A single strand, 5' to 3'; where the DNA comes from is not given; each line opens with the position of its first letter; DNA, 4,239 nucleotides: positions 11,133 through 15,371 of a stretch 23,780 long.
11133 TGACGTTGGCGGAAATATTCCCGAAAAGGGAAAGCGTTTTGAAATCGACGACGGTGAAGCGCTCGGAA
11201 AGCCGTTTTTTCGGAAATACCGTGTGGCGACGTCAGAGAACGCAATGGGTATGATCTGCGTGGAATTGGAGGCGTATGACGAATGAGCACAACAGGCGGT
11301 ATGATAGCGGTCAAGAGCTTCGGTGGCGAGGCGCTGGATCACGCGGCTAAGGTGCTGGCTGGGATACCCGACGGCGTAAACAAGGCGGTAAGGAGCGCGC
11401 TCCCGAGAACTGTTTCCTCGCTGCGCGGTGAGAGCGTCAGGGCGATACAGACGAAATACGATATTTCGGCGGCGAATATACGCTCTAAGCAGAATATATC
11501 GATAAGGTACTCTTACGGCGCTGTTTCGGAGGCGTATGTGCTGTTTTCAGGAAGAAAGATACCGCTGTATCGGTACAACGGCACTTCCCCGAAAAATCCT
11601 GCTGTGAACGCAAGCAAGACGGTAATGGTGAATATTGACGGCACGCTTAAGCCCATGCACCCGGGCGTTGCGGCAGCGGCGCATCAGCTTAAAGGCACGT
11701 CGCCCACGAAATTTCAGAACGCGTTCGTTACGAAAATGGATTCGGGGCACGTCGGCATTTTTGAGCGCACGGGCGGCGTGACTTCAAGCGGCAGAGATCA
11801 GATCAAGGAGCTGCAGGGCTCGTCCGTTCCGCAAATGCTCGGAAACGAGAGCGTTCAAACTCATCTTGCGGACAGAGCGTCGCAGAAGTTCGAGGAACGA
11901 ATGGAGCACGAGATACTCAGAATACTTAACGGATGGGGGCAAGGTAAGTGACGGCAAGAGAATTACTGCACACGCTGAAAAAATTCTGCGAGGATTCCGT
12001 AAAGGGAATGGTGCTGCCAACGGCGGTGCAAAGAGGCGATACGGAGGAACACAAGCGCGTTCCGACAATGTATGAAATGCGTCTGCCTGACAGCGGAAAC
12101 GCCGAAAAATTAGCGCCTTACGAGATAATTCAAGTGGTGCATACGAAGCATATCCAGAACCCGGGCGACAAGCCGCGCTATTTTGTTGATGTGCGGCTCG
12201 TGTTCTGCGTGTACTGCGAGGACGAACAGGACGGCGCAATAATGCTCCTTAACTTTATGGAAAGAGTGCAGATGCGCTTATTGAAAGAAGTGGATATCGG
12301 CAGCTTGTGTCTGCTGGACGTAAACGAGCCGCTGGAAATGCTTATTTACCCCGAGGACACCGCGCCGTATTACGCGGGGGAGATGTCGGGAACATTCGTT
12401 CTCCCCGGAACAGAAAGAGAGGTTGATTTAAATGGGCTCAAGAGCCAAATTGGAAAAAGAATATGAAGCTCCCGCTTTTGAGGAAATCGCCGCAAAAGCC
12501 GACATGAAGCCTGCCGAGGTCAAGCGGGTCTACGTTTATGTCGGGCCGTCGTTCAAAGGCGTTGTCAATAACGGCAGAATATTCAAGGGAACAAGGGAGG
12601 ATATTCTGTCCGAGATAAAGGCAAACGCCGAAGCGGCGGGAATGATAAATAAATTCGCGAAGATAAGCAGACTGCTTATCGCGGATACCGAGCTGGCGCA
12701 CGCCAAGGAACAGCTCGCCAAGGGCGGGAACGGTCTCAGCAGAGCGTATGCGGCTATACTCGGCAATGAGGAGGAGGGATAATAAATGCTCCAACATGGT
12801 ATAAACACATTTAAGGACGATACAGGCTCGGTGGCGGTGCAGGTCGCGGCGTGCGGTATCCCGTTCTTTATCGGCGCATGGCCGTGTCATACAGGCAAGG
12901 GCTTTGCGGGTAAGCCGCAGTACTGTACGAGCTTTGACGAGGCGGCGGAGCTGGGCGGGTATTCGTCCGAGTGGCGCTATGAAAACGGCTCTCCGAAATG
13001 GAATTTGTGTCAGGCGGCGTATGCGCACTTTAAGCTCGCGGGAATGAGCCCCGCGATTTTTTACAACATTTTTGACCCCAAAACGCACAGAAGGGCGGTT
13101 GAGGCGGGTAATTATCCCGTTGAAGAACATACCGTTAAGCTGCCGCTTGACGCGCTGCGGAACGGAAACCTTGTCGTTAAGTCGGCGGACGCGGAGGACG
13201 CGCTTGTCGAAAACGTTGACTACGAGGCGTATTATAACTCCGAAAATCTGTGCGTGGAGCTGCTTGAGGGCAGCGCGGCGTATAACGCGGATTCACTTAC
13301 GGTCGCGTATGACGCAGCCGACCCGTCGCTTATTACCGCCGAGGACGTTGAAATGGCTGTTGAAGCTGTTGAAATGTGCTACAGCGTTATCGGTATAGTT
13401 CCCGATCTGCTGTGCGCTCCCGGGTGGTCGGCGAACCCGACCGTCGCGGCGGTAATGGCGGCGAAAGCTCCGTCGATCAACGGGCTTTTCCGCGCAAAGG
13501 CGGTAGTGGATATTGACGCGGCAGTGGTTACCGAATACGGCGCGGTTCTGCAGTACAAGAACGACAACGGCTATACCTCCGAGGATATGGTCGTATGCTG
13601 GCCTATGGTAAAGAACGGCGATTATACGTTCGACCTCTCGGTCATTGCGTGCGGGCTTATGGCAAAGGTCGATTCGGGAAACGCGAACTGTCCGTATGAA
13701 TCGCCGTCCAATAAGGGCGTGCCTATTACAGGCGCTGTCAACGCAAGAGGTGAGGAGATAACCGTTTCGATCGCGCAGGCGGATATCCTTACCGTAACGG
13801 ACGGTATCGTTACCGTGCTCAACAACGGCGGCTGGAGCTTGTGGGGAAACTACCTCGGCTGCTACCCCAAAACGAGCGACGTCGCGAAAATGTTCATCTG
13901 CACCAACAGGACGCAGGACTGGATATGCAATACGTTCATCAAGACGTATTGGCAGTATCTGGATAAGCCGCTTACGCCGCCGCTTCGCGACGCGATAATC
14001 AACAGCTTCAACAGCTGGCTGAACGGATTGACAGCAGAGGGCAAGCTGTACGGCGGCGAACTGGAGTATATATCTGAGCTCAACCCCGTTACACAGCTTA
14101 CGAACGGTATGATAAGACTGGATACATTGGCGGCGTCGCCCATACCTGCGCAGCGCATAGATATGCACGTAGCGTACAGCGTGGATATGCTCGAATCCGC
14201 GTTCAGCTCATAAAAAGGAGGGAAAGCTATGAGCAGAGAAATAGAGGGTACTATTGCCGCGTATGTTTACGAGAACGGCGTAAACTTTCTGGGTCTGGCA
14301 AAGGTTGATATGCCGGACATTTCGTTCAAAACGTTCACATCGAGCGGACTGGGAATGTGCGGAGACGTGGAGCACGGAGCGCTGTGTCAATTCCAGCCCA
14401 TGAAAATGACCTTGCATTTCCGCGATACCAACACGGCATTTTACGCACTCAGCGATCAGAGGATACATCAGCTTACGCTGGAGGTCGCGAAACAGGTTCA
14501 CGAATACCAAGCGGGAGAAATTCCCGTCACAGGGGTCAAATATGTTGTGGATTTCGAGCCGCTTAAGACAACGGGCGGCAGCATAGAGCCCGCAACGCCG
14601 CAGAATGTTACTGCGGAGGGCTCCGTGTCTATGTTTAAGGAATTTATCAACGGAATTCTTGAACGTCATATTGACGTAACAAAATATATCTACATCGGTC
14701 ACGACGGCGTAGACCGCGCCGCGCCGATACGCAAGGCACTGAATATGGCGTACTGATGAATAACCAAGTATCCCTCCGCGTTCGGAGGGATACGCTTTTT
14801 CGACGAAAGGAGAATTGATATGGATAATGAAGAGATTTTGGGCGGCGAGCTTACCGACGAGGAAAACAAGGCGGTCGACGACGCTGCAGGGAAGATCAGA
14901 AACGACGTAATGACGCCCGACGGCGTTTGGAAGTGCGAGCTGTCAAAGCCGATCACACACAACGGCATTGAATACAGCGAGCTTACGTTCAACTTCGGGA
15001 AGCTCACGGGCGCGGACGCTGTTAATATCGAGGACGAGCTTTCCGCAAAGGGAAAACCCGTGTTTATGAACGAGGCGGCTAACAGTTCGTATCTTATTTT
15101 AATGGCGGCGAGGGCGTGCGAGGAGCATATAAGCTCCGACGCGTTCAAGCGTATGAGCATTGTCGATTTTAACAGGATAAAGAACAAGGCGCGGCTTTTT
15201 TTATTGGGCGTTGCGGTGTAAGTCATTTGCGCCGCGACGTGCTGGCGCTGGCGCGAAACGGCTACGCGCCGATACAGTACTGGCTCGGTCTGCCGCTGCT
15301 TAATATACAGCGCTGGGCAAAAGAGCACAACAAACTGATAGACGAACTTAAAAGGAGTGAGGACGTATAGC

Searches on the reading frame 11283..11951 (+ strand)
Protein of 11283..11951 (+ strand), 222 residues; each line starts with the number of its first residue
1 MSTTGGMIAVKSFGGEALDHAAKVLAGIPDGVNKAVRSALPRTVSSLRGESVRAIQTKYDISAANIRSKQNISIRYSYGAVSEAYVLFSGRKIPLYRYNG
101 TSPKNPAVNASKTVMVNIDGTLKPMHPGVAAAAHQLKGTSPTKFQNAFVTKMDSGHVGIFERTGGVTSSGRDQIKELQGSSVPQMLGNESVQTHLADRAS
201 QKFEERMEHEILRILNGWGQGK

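Call 60: search_protein_families(library=pfam, proteins=[window:11283-11951:+], max_evalue=0.001)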
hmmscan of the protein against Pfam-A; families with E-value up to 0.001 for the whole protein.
window:11283-11951:+ (222 aa): 1 family
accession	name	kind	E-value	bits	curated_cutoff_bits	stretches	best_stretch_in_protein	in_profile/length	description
PF06763.17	Minor_tail_Z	-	0.00098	19.4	23.9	0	18-214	4-183/190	Prophage minor tail protein Z (GPZ)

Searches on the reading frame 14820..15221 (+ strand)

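Call 7: search_protein_families(library=pfam, proteins=[window:14820-15221:+], max_evalue=0.01)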
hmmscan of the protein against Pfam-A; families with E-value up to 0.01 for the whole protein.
window:14820-15221:+ (133 aa): 1 family
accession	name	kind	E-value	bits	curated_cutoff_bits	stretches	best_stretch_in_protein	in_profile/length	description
PF10109.15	Phage_TAC_7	-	5e-07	30.1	25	1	39-128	2-78/79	Phage tail assembly chaperone proteins, E, or 41 or 14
